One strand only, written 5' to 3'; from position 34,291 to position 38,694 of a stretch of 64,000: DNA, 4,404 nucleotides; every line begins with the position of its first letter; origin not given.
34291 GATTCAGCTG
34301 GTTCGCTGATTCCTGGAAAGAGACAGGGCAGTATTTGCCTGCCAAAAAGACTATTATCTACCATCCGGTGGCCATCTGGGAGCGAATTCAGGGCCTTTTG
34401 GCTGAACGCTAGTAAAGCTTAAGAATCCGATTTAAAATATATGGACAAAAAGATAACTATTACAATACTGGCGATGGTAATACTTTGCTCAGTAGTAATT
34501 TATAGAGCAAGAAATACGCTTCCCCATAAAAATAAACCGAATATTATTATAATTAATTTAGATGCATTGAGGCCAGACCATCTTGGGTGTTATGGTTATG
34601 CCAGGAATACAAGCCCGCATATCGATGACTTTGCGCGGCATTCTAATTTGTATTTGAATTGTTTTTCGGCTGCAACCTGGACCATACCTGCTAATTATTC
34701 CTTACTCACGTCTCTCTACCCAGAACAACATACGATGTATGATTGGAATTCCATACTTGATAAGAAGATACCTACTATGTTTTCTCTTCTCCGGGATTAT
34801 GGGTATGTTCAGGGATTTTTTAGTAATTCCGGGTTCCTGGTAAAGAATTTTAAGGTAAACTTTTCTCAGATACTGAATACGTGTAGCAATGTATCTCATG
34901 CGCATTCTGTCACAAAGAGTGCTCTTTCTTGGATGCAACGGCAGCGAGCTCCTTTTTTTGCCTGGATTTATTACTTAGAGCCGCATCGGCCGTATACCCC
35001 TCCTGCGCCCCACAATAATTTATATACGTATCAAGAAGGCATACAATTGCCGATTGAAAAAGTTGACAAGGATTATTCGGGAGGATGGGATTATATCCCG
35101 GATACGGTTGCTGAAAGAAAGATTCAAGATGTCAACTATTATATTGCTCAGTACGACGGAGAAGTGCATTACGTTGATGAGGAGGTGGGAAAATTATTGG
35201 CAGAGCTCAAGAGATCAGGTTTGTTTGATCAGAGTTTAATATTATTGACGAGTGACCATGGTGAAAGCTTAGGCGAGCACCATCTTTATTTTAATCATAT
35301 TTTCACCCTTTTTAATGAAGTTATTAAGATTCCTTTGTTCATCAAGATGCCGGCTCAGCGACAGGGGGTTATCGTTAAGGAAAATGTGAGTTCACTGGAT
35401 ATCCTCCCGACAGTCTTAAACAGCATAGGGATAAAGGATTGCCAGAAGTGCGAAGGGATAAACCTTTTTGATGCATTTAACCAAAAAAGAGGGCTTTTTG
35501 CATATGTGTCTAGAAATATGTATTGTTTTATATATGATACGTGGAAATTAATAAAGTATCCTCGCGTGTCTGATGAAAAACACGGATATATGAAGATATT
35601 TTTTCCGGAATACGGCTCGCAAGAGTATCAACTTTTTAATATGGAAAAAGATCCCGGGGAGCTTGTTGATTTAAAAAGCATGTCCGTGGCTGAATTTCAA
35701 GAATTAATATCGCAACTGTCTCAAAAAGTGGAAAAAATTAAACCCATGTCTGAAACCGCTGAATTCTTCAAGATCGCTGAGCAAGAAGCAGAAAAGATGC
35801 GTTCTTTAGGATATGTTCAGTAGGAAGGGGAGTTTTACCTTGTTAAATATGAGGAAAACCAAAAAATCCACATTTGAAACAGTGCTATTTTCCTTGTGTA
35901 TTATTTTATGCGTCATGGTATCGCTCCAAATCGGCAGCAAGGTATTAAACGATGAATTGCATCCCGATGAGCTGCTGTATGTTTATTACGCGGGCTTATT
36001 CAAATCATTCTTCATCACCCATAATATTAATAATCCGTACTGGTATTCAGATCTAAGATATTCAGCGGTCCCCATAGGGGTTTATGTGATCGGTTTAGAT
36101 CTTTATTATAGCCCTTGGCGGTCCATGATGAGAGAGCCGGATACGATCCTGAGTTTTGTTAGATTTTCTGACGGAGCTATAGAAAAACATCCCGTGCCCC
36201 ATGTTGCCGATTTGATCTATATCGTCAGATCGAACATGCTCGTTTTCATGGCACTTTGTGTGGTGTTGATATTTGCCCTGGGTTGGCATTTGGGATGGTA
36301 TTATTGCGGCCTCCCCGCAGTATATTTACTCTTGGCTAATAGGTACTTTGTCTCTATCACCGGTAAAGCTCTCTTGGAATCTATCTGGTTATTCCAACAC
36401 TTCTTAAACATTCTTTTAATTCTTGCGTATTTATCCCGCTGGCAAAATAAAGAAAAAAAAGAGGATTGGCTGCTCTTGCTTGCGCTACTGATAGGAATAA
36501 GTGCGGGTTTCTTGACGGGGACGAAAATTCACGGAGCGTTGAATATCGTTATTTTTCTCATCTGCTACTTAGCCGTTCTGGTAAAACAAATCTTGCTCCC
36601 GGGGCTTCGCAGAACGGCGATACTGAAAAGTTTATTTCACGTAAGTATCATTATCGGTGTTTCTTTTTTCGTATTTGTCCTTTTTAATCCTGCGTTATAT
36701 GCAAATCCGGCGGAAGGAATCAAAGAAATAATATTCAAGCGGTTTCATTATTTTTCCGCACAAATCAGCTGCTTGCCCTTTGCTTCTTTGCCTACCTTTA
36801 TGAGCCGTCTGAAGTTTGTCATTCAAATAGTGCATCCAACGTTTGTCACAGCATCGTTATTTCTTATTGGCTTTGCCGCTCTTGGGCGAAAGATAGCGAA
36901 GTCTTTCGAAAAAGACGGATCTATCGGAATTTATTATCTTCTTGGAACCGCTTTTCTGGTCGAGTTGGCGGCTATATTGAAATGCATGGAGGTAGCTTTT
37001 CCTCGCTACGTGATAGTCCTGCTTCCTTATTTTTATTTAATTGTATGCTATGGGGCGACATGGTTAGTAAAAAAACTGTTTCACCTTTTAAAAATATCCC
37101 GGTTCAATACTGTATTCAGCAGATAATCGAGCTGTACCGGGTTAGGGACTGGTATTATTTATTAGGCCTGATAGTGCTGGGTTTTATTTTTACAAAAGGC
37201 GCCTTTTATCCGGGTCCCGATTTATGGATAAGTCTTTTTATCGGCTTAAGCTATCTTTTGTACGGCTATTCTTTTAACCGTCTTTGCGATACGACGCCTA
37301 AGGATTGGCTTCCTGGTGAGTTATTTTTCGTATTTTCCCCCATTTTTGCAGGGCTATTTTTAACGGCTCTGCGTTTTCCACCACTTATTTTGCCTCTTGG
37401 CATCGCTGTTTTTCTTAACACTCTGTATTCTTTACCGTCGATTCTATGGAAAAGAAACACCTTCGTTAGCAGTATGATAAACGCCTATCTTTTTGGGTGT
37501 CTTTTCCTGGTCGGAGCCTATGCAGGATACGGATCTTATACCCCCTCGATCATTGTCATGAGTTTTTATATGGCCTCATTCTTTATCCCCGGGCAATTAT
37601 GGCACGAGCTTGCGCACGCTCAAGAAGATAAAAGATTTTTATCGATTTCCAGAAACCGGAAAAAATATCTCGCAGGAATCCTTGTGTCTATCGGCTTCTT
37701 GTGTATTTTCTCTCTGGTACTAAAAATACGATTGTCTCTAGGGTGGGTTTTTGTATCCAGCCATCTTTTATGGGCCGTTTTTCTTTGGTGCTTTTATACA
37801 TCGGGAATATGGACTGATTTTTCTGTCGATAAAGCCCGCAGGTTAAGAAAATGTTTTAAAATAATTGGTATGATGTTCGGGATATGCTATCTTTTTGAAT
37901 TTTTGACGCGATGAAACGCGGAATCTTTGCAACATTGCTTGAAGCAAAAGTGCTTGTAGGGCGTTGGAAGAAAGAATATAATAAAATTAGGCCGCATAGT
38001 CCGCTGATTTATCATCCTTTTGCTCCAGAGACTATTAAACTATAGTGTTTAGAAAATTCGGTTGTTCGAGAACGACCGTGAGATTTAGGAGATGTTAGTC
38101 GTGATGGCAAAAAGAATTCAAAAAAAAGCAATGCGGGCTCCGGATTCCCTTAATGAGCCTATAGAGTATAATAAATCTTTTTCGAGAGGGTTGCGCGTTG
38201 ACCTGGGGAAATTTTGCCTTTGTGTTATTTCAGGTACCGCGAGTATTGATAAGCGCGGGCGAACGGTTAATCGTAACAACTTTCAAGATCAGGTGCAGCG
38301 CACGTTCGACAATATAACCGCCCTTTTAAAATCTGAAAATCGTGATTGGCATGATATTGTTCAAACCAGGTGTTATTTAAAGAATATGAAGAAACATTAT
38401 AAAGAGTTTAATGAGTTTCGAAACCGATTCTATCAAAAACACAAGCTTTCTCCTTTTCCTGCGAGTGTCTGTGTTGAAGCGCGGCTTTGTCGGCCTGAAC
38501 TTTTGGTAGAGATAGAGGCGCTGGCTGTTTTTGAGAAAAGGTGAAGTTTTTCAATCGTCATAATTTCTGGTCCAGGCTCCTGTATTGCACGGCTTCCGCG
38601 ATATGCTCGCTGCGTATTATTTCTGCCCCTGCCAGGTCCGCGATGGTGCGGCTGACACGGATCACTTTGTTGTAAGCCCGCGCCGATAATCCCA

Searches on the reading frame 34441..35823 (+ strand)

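Call 67: search_protein_families(library=pfam, proteins=[window:34441-35823:+], max_evalue=0.00001)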
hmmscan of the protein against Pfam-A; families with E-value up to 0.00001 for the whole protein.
window:34441-35823:+ (460 aa): 3 families
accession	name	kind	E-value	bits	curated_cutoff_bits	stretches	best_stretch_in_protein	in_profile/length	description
PF00884.28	Sulfatase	-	1.8e-42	146.2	25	1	33-330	1-300/301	Sulfatase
PF01663.27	Phosphodiest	-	2.1e-13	51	23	1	36-288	2-236/342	Type I phosphodiesterase / nucleotide pyrophosphatase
PF16347.10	SGSH_C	-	5e-10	40.2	29.3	1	278-433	1-151/154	N-sulphoglucosamine sulphohydrolase, C-terminal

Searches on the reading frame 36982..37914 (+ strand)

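Call 99: search_protein_families(library=pfam, proteins=[window:36982-37914:+], max_evalue=0.00001)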
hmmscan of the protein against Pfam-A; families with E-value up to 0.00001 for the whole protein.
window:36982-37914:+ (310 aa): 1 family
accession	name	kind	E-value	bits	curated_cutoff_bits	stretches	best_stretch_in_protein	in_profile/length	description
PF01040.23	UbiA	-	5e-07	29.7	34.2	1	116-273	72-230/250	UbiA prenyltransferase family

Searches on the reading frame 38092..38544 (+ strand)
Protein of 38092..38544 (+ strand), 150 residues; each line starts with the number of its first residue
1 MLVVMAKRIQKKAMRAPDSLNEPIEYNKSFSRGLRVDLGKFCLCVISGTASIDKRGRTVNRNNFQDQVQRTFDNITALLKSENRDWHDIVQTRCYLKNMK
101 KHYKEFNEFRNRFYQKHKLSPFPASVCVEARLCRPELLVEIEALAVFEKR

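Call 99: search_protein_families(library=pfam, proteins=[window:38092-38544:+], max_evalue=0.00001)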
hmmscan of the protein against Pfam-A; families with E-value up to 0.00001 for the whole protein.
window:38092-38544:+ (150 aa): 1 family
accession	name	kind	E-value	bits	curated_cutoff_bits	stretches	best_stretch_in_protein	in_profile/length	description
PF01042.26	Ribonuc_L-PSP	-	4.4e-22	78.8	27.3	1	43-146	20-120/121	Endoribonuclease L-PSP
